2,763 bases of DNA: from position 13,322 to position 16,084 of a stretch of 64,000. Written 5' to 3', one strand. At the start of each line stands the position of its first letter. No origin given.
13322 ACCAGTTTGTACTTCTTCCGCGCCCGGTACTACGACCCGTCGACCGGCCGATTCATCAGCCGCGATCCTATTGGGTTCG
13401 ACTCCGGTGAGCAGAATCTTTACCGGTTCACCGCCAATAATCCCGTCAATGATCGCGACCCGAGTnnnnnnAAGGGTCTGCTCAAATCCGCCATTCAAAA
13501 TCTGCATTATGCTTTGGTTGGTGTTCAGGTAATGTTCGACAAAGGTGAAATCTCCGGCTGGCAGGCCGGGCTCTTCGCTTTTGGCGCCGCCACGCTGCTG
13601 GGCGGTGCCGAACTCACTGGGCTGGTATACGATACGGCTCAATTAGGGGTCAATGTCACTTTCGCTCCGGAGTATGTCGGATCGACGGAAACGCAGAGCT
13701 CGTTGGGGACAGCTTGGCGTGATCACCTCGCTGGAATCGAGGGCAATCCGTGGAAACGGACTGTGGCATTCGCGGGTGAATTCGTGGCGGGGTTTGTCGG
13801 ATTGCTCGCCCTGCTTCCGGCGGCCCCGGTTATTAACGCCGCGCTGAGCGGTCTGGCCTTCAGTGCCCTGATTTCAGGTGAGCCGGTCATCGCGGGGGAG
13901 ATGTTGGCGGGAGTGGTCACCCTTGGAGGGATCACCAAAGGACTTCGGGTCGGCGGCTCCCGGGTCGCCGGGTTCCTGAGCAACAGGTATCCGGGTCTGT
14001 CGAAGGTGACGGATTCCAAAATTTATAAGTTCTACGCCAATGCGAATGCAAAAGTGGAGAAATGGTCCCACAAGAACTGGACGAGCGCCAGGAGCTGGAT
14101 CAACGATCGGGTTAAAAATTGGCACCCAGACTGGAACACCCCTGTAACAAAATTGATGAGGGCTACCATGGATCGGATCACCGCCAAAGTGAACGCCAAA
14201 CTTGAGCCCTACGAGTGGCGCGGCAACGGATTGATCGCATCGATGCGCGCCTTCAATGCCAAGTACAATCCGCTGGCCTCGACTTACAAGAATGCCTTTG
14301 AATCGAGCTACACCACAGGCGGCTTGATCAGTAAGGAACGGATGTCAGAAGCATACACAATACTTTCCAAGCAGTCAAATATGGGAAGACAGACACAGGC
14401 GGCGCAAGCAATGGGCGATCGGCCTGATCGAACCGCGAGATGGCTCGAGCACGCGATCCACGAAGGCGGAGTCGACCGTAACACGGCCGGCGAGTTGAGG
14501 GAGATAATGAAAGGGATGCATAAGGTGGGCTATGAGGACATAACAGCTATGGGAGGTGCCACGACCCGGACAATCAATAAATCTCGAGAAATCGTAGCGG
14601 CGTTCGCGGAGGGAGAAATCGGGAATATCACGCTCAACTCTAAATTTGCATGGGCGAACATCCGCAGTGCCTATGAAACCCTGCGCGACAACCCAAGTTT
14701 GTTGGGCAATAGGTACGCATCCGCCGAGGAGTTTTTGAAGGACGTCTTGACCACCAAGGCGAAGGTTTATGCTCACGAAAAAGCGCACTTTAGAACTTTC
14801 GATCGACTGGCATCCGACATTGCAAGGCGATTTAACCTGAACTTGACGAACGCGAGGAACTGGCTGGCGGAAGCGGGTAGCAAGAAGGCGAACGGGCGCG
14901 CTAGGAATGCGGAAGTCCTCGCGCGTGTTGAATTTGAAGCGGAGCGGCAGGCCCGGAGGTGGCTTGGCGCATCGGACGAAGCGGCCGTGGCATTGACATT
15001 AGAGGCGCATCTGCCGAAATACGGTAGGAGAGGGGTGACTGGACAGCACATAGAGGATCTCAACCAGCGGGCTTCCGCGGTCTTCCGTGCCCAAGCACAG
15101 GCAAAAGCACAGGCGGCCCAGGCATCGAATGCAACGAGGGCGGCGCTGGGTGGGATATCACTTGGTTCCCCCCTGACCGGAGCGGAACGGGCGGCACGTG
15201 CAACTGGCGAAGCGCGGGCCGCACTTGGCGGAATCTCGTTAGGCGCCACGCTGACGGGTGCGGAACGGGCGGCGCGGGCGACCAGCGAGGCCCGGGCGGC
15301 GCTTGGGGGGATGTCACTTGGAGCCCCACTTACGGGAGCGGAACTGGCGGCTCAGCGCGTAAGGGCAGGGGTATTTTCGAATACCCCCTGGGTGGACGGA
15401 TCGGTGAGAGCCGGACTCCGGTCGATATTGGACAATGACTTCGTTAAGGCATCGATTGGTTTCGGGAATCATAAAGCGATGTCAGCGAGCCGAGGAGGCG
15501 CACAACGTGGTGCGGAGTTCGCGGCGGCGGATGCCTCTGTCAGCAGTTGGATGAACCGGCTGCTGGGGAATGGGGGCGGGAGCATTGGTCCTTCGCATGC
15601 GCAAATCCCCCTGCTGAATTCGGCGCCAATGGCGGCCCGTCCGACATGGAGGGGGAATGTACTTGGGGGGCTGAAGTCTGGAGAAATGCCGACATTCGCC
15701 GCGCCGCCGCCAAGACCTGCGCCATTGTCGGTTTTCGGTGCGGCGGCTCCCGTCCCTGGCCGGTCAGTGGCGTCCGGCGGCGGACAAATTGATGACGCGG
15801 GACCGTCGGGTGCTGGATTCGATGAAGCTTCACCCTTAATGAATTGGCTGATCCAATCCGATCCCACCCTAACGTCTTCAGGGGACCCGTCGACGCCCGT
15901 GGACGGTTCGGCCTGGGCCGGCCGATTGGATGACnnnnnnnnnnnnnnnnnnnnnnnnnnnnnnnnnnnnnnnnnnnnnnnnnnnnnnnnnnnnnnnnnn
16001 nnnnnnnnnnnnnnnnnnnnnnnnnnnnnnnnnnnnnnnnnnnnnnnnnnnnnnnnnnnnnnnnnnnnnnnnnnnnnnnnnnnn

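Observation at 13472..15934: The polymorphic module is internal: an ~800-aa paralog-specific cassette flanked by conserved sequence on both sides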

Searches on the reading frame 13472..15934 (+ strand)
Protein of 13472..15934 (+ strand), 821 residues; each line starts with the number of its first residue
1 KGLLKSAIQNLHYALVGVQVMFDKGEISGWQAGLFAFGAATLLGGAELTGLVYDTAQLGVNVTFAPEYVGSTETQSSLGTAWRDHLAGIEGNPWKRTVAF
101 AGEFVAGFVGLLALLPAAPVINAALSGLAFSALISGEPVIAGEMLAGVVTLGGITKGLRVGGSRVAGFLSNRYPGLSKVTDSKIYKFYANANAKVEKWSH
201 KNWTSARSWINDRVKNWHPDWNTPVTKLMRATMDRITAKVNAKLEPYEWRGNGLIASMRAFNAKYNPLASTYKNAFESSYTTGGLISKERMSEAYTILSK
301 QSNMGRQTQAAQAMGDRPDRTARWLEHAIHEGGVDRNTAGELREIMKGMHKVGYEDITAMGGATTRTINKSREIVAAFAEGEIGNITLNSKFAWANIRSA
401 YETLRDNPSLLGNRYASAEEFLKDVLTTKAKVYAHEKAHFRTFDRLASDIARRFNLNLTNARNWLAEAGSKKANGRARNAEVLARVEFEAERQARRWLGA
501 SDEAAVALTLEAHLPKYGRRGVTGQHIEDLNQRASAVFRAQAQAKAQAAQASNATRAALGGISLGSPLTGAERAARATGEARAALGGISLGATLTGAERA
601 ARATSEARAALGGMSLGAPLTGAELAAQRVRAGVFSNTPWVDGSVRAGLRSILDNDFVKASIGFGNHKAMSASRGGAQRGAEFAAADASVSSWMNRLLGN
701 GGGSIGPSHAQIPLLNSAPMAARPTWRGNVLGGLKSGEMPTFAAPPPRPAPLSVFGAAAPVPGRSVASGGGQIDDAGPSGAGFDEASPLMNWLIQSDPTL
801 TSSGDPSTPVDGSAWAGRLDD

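Call 6: search_protein_families(library=pfam, proteins=[window:13472-15934:+], max_evalue=10)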
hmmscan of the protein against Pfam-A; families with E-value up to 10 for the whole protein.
window:13472-15934:+ (821 aa): 0 families

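Call 9: find_homologous_proteins(query=window:13472-15934:+)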
Query window:13472-15934:+: 8000 candidates shared short words with the query, none scored E <= 0.001.

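Call 19: search_protein_families(library=ncbifam, proteins=[window:13472-15934:+], max_evalue=0.01)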
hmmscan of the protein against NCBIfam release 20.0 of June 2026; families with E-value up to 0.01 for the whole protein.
window:13472-15934:+ (821 aa): 0 families

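Call 20: search_solved_structures(query=window:13472-15934:+, max_evalue=10, show_alignments=2)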
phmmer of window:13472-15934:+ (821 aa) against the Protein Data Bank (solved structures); distinct sequences matched with E-value up to 10: 2.
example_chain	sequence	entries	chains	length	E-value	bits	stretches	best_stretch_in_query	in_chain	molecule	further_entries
9vzj_A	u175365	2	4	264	0.72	11.5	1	234-286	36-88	Limiting CO2-inducible protein B/C beta carbonyic anhydrase domain-containing protein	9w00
9w05_A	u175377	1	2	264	0.79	11.3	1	234-286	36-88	Limiting CO2-inducible protein B/C beta carbonyic anhydrase domain-containing protein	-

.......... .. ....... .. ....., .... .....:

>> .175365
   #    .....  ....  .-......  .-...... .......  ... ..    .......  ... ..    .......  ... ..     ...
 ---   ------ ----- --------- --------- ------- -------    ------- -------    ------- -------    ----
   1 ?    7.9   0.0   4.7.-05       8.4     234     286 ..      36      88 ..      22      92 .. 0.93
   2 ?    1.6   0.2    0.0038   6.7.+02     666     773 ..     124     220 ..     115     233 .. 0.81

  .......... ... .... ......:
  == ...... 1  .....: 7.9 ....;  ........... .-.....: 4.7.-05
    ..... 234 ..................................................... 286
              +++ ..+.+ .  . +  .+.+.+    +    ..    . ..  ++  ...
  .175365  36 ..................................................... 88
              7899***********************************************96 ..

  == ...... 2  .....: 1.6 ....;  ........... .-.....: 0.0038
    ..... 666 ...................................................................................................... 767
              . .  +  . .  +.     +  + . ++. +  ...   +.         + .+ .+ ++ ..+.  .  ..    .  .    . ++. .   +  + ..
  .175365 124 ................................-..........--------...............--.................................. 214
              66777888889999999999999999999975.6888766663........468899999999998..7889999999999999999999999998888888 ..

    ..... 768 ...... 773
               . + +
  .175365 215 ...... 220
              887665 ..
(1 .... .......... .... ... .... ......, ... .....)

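Call 81: search_protein_families(library=padloc, proteins=[window:13472-15934:+], max_evalue=0.01)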
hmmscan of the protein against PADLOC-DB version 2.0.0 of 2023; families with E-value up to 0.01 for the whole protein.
window:13472-15934:+ (821 aa): 0 families

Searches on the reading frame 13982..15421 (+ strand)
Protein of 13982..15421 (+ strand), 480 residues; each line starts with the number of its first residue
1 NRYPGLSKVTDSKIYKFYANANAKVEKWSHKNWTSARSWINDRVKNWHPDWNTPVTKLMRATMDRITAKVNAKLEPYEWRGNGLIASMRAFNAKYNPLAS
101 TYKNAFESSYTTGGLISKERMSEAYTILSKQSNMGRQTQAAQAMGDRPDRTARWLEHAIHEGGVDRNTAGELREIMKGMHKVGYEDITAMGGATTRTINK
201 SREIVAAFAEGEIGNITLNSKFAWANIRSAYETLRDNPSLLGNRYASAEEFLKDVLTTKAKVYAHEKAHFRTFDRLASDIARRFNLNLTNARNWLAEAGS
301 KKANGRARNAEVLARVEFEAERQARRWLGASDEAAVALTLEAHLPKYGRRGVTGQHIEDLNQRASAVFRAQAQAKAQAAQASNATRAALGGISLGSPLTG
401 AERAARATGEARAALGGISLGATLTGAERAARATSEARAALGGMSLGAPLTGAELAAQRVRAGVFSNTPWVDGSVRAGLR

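Call 69: find_related_loci(query=window:13982-15421:+, collection=metagenome_contigs, flank=10000)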
Query window:13982-15421:+ (480 aa) in metagenome_contigs; peptide patterns used: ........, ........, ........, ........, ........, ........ (x = any residue, [..] = any of these).
69 stretches matched a pattern, but none encodes a relative of the query by tblastn (E <= 1e-3).

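Call 87: predict_structure(protein=window:13982-15151:+)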
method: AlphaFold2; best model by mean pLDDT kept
length: 390 residues; sequences in the alignment: 1
mean_pLDDT: 47.4   pTM: 0.28
mean pLDDT of the five models: 47.4, 46.5, 44.7, 43.7, 41.5
residues with pLDDT >= 90: 0; 70-90: 29; 50-70: 121; < 50: 240
segments of 3 or more residues with pLDDT < 50: 1-16, 74-199, 213-222, 262-271, 299-360
pLDDT, mean of each block of 10 residues (from residue 1): 41 50 57 55 55 54 57 45 37 35 31 33 32 34 35 39 40 41 32 40 53 46 57 74 70 66 41 59 75 63 36 35 37 40 44 47 52 57 54
secondary structure, 60 per line:
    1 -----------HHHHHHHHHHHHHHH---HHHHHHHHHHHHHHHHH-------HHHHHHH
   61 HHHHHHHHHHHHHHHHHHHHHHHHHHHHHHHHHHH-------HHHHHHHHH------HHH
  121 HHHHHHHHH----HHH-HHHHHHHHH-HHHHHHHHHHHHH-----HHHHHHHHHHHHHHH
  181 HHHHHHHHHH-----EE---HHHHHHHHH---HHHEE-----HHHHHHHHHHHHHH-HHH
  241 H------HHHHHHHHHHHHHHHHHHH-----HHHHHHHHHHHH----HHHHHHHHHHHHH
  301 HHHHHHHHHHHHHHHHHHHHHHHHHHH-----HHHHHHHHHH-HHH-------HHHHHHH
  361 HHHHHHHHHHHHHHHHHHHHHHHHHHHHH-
elements in order: H12-26 H30-46 H54-95 H103-111 H118-129 H138-146 H148-160 H166-190 H201-209 H223-236 H238-241 H248-266 H272-283 H288-327 H333-342 H354-389
